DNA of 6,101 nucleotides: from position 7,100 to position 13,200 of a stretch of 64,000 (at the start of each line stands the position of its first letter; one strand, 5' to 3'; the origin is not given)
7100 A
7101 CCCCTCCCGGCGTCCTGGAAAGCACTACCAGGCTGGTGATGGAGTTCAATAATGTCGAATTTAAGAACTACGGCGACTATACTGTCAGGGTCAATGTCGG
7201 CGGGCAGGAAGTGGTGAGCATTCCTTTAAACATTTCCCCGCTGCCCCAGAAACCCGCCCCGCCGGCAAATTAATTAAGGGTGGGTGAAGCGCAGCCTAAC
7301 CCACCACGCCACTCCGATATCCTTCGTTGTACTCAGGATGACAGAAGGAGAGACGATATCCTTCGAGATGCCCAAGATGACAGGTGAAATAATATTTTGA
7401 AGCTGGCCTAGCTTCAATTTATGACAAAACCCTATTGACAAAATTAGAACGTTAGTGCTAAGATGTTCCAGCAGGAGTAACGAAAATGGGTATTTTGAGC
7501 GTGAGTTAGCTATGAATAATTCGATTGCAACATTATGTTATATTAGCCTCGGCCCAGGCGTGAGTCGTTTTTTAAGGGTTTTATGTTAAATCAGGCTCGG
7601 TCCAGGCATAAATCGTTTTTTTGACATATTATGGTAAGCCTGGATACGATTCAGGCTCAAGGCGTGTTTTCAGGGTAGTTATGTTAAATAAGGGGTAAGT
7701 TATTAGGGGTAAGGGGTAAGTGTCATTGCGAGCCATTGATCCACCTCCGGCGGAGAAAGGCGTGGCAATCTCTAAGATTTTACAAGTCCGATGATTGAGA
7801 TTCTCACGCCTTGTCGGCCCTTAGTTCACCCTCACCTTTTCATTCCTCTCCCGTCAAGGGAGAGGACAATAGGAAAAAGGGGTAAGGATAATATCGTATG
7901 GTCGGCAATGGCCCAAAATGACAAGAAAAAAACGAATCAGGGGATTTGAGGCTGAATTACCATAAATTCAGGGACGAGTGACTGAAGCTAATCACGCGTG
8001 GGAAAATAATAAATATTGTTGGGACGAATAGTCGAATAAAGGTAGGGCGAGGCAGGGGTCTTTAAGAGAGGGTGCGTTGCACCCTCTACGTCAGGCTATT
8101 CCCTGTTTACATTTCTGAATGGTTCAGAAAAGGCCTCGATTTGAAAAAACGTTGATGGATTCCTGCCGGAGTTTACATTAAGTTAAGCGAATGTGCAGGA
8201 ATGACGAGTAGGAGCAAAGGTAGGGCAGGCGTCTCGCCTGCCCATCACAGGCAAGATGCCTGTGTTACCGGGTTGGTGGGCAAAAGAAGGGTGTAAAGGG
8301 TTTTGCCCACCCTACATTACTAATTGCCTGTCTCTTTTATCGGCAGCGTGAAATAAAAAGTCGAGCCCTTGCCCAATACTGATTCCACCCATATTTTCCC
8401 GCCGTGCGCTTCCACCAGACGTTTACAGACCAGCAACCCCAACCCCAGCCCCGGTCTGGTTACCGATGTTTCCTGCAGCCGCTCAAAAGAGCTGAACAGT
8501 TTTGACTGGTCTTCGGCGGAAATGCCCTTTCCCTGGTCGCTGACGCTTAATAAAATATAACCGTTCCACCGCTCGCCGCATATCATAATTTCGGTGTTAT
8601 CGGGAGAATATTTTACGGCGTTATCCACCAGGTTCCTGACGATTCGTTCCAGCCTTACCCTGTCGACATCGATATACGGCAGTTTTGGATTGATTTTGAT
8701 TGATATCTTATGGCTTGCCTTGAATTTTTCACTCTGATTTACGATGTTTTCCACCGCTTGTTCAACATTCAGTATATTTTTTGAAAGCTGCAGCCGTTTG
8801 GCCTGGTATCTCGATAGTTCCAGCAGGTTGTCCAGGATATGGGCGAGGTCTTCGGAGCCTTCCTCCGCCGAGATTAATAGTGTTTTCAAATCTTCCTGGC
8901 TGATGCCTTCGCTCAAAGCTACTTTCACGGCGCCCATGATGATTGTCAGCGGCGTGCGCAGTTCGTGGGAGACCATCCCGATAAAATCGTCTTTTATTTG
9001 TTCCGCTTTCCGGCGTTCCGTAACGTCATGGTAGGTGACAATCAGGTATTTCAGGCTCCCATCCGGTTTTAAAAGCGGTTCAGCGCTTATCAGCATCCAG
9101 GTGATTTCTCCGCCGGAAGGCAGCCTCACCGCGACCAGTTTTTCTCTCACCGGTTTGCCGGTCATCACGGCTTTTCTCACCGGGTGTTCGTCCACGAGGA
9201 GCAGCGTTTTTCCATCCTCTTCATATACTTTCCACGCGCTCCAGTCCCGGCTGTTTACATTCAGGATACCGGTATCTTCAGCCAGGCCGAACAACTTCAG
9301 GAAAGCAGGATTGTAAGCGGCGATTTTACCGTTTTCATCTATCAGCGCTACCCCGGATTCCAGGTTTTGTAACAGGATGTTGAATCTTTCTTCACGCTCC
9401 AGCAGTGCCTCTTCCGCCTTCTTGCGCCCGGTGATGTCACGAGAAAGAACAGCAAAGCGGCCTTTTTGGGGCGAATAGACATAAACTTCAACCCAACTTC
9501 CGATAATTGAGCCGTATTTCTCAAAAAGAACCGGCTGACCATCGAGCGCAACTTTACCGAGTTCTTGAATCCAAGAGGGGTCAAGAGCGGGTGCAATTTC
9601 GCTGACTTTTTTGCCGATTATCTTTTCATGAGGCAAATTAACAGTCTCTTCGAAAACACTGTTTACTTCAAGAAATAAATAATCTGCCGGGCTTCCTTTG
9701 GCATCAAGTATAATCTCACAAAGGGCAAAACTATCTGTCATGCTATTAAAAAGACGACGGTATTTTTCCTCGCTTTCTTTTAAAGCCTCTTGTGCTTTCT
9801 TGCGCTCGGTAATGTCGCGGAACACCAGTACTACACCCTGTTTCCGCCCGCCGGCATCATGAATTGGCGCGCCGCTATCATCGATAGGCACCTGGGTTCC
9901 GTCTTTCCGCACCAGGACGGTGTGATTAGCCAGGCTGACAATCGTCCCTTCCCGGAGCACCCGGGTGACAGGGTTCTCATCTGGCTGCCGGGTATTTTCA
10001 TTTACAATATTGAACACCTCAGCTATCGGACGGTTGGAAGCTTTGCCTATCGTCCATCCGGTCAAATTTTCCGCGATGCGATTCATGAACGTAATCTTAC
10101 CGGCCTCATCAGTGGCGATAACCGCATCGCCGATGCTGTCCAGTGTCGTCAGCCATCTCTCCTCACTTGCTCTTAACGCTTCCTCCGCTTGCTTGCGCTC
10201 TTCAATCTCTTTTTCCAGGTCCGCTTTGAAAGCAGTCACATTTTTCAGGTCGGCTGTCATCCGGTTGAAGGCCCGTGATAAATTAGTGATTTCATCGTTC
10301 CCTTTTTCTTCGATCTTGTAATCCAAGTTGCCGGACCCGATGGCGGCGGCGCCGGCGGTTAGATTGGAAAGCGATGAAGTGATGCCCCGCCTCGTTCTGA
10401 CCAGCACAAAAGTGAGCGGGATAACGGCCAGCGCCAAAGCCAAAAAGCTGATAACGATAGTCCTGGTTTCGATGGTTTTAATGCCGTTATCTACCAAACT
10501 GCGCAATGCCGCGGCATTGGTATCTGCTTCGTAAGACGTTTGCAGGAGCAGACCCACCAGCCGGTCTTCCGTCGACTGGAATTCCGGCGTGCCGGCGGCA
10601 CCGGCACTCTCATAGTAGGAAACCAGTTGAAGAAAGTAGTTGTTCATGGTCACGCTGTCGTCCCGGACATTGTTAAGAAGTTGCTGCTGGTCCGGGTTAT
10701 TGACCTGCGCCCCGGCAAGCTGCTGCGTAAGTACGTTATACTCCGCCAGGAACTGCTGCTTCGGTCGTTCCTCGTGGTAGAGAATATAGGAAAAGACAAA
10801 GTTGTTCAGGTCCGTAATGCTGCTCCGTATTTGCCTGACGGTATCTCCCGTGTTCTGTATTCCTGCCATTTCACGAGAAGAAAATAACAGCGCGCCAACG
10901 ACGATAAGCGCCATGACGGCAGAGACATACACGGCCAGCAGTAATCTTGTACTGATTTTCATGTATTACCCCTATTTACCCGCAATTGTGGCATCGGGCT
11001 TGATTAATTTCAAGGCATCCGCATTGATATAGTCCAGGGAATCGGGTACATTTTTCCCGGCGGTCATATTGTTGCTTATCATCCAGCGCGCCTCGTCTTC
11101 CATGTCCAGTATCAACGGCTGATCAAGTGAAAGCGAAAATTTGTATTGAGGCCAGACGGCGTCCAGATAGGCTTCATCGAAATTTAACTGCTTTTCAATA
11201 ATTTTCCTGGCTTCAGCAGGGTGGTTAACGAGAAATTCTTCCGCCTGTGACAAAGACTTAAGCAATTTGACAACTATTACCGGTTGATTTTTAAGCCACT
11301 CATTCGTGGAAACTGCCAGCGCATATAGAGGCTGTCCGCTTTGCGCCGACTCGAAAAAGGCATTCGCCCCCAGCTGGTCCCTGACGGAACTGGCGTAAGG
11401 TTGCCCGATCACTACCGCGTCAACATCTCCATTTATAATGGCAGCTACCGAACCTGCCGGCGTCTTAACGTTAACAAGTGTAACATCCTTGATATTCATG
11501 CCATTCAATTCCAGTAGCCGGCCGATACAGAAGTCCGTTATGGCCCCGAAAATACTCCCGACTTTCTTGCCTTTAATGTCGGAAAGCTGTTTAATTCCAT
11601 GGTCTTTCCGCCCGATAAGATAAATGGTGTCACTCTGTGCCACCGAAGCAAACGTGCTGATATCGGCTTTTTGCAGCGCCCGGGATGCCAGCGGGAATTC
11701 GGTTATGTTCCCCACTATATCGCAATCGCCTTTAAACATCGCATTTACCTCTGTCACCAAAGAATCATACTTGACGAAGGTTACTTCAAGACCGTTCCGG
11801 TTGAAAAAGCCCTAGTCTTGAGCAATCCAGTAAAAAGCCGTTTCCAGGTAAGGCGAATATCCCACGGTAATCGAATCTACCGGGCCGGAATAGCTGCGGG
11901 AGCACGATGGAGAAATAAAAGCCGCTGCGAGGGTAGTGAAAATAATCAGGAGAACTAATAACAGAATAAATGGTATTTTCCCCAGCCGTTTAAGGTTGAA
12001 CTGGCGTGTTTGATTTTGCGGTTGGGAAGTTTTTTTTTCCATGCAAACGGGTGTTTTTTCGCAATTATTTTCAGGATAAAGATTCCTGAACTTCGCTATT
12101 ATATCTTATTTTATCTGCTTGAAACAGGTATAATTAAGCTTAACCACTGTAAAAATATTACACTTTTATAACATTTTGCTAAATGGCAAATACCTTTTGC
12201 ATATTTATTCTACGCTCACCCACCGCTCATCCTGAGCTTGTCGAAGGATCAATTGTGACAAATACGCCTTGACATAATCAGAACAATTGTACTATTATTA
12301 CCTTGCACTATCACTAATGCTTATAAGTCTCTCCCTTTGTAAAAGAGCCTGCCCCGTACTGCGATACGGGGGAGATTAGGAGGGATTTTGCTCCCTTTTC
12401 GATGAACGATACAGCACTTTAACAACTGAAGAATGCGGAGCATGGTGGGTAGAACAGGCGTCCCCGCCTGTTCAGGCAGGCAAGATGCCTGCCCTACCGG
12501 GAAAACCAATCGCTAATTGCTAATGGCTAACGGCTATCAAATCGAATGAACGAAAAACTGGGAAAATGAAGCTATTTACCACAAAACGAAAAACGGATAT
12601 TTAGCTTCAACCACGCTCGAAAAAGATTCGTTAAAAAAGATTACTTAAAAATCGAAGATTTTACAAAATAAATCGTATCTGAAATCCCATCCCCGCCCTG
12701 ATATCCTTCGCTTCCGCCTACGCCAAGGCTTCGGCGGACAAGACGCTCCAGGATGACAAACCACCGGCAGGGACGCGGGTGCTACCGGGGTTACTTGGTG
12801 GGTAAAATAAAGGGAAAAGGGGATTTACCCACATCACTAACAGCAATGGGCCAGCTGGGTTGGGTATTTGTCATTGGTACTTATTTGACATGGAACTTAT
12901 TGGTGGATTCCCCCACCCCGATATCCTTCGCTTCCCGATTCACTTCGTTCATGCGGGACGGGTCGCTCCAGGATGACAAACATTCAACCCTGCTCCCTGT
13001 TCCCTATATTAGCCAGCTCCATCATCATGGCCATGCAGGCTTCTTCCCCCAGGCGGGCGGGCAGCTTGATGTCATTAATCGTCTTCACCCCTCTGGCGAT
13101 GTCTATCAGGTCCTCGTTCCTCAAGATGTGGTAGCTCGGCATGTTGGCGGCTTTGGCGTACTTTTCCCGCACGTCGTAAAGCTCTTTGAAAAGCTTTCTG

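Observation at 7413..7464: Same promoter-like module heads three long ORF-free, repeat-filled regions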

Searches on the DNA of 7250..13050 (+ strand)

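Call 40: search_rna_families(source=window, start=7250, end=13050, threshold=evalue, max_evalue=5)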
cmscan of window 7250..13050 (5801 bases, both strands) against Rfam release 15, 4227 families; matches with E-value up to 5: 1.
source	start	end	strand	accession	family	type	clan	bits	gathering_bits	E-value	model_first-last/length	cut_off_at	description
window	7855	7967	+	RF00084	CsrC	Gene; sRNA;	CL00106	13.9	61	0.71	1-255/255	no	CsrC RNA family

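Call 74: build_rna_model(alignment_id=A3, structure=none)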
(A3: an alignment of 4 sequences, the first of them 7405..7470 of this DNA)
Model R1 built from alignment A3 (4 sequences, 70 columns); structure: none (sequence only).
model positions 66; base pairs 0; branch points 0; effective number of sequences 4; information 0.652 bits per position. No base pairs: searches with it score sequence only.

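Call 75: search_with_rna_model(model_id=R1, source=window, filters=off, max_evalue=10, show_alignments=8)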
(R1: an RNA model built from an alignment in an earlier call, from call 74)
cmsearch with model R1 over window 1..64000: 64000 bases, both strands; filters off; matches with E-value up to 10: 26.
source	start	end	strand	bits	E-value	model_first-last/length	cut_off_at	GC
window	7406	7469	+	54.8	4.1e-16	2-65/66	-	0.36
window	61660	61725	+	51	6.5e-15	3-65/66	-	0.33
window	12244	12303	+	46.9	1.2e-13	6-65/66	-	0.32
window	55875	55914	+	10.2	0.047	9-49/66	-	0.2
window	33618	33642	+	6.2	0.86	8-32/66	-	0.32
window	49888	49915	-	6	1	19-50/66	-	0.5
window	7416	7450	-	5.5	1.4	8-42/66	-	0.26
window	44347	44396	+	5.4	1.6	10-57/66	-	0.38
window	35976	36007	+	5.4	1.6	25-57/66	-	0.41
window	11246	11274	+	5.4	1.6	16-38/66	-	0.34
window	5271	5287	-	5.3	1.6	38-54/66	-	0.35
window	47976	48005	-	4.4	3.2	19-43/66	-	0.4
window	17948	17980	-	4.4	3.3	30-63/66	-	0.39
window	51115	51140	-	4.2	3.6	24-55/66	-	0.35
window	35219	35241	+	4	4.2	22-42/66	-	0.39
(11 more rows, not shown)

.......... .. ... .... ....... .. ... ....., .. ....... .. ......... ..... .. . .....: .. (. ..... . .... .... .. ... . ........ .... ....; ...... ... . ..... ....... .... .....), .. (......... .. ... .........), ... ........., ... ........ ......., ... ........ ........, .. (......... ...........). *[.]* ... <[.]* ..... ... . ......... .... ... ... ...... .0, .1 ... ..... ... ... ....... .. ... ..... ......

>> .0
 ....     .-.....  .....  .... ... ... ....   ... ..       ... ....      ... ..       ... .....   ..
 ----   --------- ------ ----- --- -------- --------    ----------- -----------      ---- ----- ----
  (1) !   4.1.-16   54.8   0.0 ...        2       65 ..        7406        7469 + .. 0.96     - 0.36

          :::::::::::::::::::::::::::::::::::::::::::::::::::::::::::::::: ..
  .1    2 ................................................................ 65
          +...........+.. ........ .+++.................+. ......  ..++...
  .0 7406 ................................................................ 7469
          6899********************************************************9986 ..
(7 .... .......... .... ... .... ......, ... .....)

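Call 76: search_with_rna_model(model_id=R1, sources=[L001, L002, L006, L008, L011, L012, L013, L015, L021, L023, L024], filters=off, max_evalue=1, show_alignments=4)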
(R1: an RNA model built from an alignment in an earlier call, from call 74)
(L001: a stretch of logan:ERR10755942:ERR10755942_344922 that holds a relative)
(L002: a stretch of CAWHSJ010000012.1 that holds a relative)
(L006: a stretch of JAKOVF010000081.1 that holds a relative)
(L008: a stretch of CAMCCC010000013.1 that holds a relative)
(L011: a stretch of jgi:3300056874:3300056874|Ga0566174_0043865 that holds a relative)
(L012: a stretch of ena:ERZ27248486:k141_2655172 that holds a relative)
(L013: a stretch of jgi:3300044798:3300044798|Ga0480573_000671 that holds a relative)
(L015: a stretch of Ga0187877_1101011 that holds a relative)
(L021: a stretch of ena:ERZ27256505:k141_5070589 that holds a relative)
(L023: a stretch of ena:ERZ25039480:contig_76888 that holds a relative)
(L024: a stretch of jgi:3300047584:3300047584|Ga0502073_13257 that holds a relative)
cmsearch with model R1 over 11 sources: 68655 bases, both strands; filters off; matches with E-value up to 1: 6.
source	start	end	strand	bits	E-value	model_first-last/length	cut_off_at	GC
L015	499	564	+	52.7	1.9e-15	3-65/66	-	0.45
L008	7722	7770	+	25.8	6e-07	11-60/66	-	0.33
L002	999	1049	-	20.8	2.4e-05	9-60/66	-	0.29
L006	397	441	-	20.3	3.3e-05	5-45/66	-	0.33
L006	7064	7110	+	8.8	0.14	16-49/66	-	0.34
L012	3574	3612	-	8.8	0.15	24-63/66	-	0.36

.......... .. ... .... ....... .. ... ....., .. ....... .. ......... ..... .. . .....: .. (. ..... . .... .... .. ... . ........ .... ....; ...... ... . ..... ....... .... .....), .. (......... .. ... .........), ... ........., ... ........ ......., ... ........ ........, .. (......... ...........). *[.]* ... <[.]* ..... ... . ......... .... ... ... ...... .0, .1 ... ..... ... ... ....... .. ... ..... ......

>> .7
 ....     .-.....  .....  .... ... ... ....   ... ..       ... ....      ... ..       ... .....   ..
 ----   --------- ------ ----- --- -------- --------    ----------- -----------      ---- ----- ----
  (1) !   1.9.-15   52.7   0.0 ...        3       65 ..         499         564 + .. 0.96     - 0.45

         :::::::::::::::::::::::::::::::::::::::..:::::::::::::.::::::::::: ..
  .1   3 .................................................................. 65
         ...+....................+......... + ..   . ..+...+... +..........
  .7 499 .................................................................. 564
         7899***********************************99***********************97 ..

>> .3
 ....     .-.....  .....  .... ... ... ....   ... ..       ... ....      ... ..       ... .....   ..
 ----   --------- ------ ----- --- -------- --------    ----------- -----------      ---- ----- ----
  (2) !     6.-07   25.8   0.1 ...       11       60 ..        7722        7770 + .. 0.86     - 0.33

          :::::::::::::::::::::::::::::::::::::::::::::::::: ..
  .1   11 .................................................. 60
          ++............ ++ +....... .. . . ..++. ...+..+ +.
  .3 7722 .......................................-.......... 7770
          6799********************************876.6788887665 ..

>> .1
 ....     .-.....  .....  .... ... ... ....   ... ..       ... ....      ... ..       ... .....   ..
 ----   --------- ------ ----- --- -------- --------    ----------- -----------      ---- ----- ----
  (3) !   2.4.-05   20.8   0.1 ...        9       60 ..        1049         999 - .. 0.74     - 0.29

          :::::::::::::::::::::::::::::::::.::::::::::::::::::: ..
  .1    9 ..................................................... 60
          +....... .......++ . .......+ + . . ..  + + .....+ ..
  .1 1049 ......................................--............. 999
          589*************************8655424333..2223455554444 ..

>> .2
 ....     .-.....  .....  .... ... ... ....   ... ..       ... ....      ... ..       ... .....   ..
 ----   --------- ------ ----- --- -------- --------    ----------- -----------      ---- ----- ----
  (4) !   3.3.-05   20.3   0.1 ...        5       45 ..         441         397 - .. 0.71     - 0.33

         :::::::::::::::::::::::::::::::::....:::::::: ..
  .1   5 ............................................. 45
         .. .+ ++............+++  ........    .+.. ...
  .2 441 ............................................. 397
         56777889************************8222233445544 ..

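Call 89: search_with_rna_model(model_id=R1, sources=[L025, L026, L027], filters=off, max_evalue=1, show_alignments=3)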
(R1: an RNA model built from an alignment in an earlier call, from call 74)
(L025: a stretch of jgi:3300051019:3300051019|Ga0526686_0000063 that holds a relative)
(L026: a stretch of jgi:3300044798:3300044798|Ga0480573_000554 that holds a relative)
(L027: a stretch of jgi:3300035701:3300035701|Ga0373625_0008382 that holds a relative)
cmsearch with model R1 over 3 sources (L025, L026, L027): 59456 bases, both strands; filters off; matches with E-value up to 1: 3.
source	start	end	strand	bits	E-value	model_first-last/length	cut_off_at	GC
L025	11605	11622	-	9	0.1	16-33/66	-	0.39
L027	11785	11802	-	7.7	0.27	16-33/66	-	0.28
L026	6702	6734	-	7.2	0.4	11-47/66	-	0.21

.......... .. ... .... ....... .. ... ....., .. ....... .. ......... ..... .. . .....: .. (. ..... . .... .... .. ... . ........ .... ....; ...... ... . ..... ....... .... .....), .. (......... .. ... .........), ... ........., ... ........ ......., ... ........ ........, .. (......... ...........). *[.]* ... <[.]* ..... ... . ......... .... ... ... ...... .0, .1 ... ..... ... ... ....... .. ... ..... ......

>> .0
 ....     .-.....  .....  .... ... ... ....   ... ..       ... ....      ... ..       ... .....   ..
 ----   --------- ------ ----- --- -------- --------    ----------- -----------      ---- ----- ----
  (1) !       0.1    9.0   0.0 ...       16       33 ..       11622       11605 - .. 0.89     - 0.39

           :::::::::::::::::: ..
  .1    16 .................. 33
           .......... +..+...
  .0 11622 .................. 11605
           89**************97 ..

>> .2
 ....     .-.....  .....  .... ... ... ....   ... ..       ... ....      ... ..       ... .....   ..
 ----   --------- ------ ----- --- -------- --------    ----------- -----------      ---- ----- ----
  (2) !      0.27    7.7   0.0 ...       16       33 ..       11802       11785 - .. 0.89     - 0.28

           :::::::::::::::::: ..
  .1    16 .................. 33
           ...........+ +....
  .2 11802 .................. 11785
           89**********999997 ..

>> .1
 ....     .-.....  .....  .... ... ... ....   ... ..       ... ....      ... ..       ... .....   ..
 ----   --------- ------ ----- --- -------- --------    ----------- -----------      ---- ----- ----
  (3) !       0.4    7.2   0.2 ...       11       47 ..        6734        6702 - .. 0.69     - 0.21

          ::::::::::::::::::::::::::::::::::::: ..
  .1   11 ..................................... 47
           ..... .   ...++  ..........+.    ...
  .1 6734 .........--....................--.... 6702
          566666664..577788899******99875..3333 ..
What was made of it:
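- The model scores are only 7.7-9 bits, E 0.1-0.27 (call 89).
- Tried and rejected: The nhmmer-type search was redone with a structure-free Infernal model (calls 74-76, 89).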
